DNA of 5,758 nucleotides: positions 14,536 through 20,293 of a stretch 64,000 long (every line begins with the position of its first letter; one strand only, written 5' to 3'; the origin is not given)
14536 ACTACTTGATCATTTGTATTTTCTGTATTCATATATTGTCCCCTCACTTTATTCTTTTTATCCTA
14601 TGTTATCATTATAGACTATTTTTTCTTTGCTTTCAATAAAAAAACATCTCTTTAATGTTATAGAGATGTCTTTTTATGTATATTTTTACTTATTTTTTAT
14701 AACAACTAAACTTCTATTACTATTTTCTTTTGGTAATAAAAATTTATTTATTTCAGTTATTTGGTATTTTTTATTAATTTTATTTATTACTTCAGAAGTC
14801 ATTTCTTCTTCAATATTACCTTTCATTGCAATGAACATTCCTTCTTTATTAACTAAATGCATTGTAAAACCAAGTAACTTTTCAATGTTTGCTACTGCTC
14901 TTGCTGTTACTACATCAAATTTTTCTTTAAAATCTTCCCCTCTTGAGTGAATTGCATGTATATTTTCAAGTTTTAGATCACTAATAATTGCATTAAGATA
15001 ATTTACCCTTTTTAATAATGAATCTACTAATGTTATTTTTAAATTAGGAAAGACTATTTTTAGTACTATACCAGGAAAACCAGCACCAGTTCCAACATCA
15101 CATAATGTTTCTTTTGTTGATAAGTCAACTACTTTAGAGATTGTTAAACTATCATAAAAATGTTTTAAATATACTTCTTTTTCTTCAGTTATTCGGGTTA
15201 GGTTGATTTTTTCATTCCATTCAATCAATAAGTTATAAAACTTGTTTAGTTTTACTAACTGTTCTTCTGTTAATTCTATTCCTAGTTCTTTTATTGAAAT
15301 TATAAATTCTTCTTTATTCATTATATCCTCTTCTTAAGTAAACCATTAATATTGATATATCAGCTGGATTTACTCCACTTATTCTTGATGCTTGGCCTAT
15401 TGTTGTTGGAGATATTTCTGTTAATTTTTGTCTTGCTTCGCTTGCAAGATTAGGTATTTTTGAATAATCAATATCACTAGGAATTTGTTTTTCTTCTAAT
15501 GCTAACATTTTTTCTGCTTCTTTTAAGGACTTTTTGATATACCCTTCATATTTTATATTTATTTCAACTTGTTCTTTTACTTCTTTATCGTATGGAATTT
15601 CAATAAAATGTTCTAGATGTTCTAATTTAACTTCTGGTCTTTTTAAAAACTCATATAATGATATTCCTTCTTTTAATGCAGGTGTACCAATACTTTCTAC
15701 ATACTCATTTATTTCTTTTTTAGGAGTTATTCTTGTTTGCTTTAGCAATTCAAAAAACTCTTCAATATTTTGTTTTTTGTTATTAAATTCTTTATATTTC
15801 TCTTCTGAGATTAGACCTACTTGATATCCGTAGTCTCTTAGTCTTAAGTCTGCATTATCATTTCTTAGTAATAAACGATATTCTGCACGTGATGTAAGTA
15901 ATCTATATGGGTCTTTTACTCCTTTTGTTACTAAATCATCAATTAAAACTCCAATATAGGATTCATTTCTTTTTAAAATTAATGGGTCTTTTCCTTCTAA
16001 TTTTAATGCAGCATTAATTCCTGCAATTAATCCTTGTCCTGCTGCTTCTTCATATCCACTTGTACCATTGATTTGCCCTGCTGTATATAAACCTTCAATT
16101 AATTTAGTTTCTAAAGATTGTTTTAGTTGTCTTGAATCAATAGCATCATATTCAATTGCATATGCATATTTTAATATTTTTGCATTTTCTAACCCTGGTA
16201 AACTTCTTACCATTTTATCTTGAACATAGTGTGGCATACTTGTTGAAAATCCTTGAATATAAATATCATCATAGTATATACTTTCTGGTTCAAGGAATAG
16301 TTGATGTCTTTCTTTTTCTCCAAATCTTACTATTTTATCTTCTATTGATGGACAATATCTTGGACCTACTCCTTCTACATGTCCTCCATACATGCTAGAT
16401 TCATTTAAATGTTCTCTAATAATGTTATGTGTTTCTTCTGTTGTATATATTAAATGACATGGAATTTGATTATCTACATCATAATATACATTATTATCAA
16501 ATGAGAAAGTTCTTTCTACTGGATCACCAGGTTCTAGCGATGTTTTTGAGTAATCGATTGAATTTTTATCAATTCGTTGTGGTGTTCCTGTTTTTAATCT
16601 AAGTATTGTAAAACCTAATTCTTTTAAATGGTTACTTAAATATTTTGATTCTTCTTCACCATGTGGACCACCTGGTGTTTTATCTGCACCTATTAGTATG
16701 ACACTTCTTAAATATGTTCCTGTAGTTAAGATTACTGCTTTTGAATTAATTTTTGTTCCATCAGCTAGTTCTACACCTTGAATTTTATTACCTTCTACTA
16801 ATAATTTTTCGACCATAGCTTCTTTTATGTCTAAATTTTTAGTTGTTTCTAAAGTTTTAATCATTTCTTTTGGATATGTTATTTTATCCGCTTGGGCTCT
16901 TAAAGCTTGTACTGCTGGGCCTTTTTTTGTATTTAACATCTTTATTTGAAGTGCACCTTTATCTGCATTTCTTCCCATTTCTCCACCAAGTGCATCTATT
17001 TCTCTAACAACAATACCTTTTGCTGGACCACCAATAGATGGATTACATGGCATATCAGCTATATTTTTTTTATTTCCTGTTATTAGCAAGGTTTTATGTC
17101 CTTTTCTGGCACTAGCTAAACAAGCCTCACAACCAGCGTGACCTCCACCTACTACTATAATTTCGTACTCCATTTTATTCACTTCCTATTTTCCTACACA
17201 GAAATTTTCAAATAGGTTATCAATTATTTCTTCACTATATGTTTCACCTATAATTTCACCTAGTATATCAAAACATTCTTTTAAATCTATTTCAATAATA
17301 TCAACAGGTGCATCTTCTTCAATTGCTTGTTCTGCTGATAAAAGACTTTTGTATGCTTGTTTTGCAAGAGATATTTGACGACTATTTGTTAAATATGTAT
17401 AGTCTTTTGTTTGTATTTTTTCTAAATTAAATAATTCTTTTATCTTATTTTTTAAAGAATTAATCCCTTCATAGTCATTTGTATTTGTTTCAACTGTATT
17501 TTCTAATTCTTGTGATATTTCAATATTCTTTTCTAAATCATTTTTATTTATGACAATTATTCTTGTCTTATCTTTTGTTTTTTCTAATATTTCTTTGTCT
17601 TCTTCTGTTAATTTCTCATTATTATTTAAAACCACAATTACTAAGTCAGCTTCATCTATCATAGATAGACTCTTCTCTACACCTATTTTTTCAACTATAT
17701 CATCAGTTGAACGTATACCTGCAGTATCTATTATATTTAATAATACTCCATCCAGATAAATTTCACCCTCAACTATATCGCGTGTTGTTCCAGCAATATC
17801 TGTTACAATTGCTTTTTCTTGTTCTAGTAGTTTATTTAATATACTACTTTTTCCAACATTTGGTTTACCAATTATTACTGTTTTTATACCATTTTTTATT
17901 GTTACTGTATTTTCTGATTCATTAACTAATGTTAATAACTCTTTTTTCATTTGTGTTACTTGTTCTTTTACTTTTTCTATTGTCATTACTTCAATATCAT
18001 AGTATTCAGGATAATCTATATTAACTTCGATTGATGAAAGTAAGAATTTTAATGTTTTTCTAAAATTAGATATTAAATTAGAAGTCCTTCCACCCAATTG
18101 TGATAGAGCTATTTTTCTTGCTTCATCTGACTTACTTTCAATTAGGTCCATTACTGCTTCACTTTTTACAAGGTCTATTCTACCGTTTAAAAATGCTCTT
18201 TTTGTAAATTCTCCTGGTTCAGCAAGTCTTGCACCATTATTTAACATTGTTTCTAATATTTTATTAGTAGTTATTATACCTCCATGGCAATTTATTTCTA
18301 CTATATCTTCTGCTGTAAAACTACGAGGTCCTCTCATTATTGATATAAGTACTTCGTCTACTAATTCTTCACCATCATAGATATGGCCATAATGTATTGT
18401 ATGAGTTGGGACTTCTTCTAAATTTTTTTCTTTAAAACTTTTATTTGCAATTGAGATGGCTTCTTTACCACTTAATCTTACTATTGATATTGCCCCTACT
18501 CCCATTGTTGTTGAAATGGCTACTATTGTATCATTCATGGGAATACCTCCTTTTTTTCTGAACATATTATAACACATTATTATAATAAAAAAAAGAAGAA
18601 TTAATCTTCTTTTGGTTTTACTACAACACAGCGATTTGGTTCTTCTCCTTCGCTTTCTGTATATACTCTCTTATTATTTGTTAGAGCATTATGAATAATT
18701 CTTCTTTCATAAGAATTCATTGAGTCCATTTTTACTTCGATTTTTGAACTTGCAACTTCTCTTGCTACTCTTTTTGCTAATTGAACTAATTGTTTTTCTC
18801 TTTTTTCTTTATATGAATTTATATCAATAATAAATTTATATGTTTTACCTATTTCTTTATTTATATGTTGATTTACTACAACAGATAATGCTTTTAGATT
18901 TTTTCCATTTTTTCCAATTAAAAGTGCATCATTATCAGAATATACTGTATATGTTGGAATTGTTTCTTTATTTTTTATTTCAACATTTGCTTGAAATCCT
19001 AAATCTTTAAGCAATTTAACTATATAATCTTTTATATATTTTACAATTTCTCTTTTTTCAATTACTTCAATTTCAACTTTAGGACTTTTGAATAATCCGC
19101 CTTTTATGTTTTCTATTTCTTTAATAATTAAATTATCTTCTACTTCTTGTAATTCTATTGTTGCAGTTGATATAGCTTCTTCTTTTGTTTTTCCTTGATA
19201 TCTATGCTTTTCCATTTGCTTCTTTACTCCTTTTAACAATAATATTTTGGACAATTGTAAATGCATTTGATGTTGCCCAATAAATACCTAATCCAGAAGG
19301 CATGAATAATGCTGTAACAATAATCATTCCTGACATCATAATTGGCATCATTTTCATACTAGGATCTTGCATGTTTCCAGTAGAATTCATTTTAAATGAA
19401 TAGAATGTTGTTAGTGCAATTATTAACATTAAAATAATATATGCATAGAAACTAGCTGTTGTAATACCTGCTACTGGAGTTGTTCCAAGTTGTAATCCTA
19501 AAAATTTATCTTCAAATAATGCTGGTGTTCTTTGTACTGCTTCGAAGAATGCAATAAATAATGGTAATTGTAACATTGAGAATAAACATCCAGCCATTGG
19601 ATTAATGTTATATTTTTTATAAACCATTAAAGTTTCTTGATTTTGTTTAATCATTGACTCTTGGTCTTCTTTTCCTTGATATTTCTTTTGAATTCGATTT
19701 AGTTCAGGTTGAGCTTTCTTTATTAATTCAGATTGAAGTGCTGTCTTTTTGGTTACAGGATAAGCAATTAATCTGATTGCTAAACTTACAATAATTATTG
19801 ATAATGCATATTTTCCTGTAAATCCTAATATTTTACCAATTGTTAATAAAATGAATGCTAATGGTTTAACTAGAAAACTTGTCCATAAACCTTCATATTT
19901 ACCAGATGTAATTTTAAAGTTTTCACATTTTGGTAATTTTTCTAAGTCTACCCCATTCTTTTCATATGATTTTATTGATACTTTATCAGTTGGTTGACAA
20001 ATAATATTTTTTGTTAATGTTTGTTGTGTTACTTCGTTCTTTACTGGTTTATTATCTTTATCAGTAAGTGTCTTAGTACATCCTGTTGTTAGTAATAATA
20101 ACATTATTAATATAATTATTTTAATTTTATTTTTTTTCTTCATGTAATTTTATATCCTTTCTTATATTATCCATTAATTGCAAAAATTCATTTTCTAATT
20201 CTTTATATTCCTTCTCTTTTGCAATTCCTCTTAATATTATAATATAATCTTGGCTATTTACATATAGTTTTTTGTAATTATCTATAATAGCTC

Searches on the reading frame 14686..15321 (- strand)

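Call 10: search_protein_families(library=ncbifam, proteins=[window:14686-15321:-])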
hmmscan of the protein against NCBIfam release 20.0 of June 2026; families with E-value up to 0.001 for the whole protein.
window:14686-15321:- (211 aa): 8 families
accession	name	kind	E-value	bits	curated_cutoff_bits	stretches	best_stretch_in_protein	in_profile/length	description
TIGR00138.1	rsmG_gidB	equivalog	3.4e-49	167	99.5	1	25-209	1-182/183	16S rRNA (guanine(527)-N(7))-methyltransferase RsmG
NF006138.0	PRK08287.1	equivalog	2.2e-06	27.6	210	1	59-173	22-136/189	decarboxylating cobalt-precorrin-6B (C(15))-methyltransferase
NF001453.0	PRK00312.1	equivalog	2.9e-05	23.7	188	1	52-192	63-202/217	protein-L-isoaspartate(D-aspartate) O-methyltransferase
TIGR03534.1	RF_mod_PrmC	equivalog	6.7e-05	22.5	199.1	1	51-139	76-161/253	peptide chain release factor N(5)-glutamine methyltransferase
TIGR00406.1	prmA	equivalog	8.9e-05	22.1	183.15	1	69-192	159-282/288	50S ribosomal protein L11 methyltransferase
NF001786.0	PRK00517.2-4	equivalog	0.0001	21.5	327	1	68-188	142-259/277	50S ribosomal protein L11 methyltransferase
TIGR00536.1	hemK_fam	subfamily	0.00023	20.4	115.5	1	61-128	106-174/286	HemK family protein methyltransferase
TIGR02469.1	CbiT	equivalog_domain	0.00047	20.4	78.3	1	65-164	15-119/124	precorrin-6Y C5,15-methyltransferase (decarboxylating) subunit CbiT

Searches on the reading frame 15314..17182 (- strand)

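Call 10: search_protein_families(library=ncbifam, proteins=[window:15314-17182:-])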
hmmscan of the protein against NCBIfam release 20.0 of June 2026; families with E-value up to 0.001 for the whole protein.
window:15314-17182:- (622 aa): 10 families
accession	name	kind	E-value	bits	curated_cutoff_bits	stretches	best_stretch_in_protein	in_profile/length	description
TIGR00136.1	mnmG_gidA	equivalog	1.2e-269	895.9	524.85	1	6-618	1-614/616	tRNA uridine-5-carboxymethylaminomethyl(34) synthesis enzyme MnmG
NF003739.0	PRK05335.1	equivalog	3.3e-23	82.1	262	1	309-420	278-389/441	methylenetetrahydrofolate--tRNA-(uracil(54)-C(5))-methyltransferase (FADH(2)-oxidizing) TrmFO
TIGR00137.1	gid_trmFO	equivalog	9.5e-19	67.5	428.65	1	309-423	275-389/433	FADH(2)-oxidizing methylenetetrahydrofolate--tRNA-(uracil(54)-C(5))-methyltransferase TrmFO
TIGR03140.1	AhpF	equivalog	8.2e-08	31.2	502.9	0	2-35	209-242/515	alkyl hydroperoxide reductase subunit F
NF005691.0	PRK07494.1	equivalog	1.4e-05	23.9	459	1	2-38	5-41/404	UbiH/UbiF family hydroxylase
NF053717.1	VnlPnlRedVprA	equivalog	5.9e-05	22.1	600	0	3-35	4-36/481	vinyl phenol reductase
TIGR02032.1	GG-red-SF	subfamily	0.00021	21.1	158.8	1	6-51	1-45/297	geranylgeranyl reductase family protein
NF006130.0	PRK08274.1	equivalog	0.00063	18.7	369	0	3-37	3-37/467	FAD-dependent tricarballylate dehydrogenase TcuA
TIGR01292.1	TRX_reduct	equivalog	0.00083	18.2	343.45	0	6-39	1-34/300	thioredoxin-disulfide reductase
NF053676.1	4oxCHCAChcC1Cy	equivalog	0.00086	17.8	1000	0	121-157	207-244/528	4-oxocyclohexanecarboxylate 2-dehydrogenase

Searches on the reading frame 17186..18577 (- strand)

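Call 10: search_protein_families(library=ncbifam, proteins=[window:17186-18577:-])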
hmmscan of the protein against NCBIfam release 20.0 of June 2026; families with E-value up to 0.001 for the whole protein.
window:17186-18577:- (463 aa): 16 families
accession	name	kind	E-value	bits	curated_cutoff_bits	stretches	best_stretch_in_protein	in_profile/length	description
TIGR00450.1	mnmE_trmE_thdF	equivalog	2.1e-126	422.6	252.6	1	23-463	2-446/446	tRNA uridine-5-carboxymethylaminomethyl(34) synthesis GTPase MnmE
NF003661.0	PRK05291.1-3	equivalog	1.2e-111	374.2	380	1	14-463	2-448/448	tRNA uridine-5-carboxymethylaminomethyl(34) synthesis GTPase MnmE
TIGR03594.1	GTPase_EngA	equivalog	7e-36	124.2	306.7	1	205-373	147-323/432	ribosome biogenesis GTPase Der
NF002828.0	PRK03003.1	equivalog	6.8e-26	90.9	631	1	210-363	192-350/477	ribosome biogenesis GTPase Der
TIGR00231.1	small_GTP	domain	5.6e-25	88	42.5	1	230-381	3-151/164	GTP-binding protein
TIGR03918.1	GTP_HydF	equivalog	2e-24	86.2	325.55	1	231-389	8-173/392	[FeFe] hydrogenase H-cluster maturation GTPase HydF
NF007071.0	PRK09518.1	equivalog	1.4e-22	80.1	953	1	208-364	421-582/706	bifunctional cytidylate kinase/GTPase Der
NF000908.1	PRK00089.1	equivalog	3.1e-21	75.9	237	1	234-367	7-143/291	GTPase Era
TIGR00436.1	era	equivalog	3.1e-15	56.2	116.25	1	233-398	3-165/270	GTPase Era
TIGR03596.1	GTPase_YlqF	equivalog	5.1e-13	49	208.2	1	202-288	86-173/276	ribosome biogenesis GTPase YlqF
TIGR00437.1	feoB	equivalog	3.1e-10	39.4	315.65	1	237-432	1-189/594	ferrous iron transport protein B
TIGR03598.1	GTPase_YsxC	equivalog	6.3e-07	29.3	124.45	1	223-368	11-161/186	ribosome biogenesis GTP-binding protein YihA/YsxC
TIGR03597.1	GTPase_YqeH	equivalog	1.6e-06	27.6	297.4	1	226-392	151-318/361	ribosome biogenesis GTPase YqeH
TIGR00993.1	3a0901s04IAP86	subfamily_domain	0.00011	20.6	660.7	1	224-291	112-179/763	chloroplast protein import component Toc86/159, G and M domains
TIGR03263.1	guanyl_kin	equivalog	0.00065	19.4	160.45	0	233-273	4-44/180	guanylate kinase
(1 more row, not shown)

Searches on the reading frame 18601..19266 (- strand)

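Call 10: search_protein_families(library=ncbifam, proteins=[window:18601-19266:-])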
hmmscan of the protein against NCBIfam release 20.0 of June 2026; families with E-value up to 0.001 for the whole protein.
window:18601-19266:- (221 aa): 3 families
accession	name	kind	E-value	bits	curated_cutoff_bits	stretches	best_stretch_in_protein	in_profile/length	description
NF041568.1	Jag_EloR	equivalog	1.9e-45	155.3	145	1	23-218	4-203/203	RNA-binding cell elongation regulator Jag/EloR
TIGR01008.1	uS3_euk_arch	equivalog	0.00029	20.6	150.25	1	75-138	12-74/195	30S ribosomal protein S3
NF003219.0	PRK04191.1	equivalog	0.00054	19.4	147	1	65-136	4-74/229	30S ribosomal protein S3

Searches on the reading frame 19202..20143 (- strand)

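Call 10: search_protein_families(library=ncbifam, proteins=[window:19202-20143:-])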
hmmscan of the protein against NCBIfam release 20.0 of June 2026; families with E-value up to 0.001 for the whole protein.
window:19202-20143:- (313 aa): 22 families
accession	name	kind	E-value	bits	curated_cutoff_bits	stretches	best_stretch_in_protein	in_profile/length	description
TIGR03592.1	yidC_oxa1_cterm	subfamily_domain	3.7e-44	151.1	84.3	1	112-305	2-191/191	membrane protein insertase YidC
NF002803.0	PRK02944.1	equivalog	5.2e-44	150.6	377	1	81-306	30-243/255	YidC family membrane integrase SpoIIIJ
NF002351.0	PRK01318.1-1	equivalog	1.9e-28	99.5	740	1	87-311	331-538/545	membrane protein insertase YidC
NF002357.0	PRK01318.2-4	equivalog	5.9e-28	97.9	479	1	87-308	313-517/532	membrane protein insertase YidC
NF002353.0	PRK01318.1-4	equivalog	3.2e-27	95.4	365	1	87-309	355-578/596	membrane protein insertase YidC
NF002352.0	PRK01318.1-3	equivalog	7.7e-26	91.3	447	1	87-311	350-556/562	membrane protein insertase YidC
NF002687.0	PRK02463.1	equivalog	5.9e-25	87.7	425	1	72-304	23-248/307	membrane protein insertase YidC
NF002355.0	PRK01318.2-2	equivalog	9.3e-24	83.8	891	1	110-309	395-599/602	membrane protein insertase YidC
NF002356.0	PRK01318.2-3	equivalog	2e-23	82.7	460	1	105-305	366-573/627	membrane protein insertase YidC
NF002566.0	PRK02201.1-1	equivalog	1.3e-20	73.7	342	1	7-304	45-356/380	membrane protein insertase YidC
NF002354.0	PRK01318.2-1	equivalog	1.2e-19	70.2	1094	1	90-308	334-535/548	membrane protein insertase YidC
NF002359.0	PRK01318.2-6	equivalog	1.5e-19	69.8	600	1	102-305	370-579/624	membrane protein insertase YidC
NF002350.0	PRK01315.1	equivalog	6.1e-19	68.3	282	1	112-309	42-260/329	membrane protein insertase YidC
NF002567.0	PRK02201.1-2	equivalog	1.9e-18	66.5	452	1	85-305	398-634/651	membrane protein insertase YidC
NF002168.0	PRK01001.1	equivalog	2.3e-18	66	670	1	84-306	548-777/795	membrane protein insertase YidC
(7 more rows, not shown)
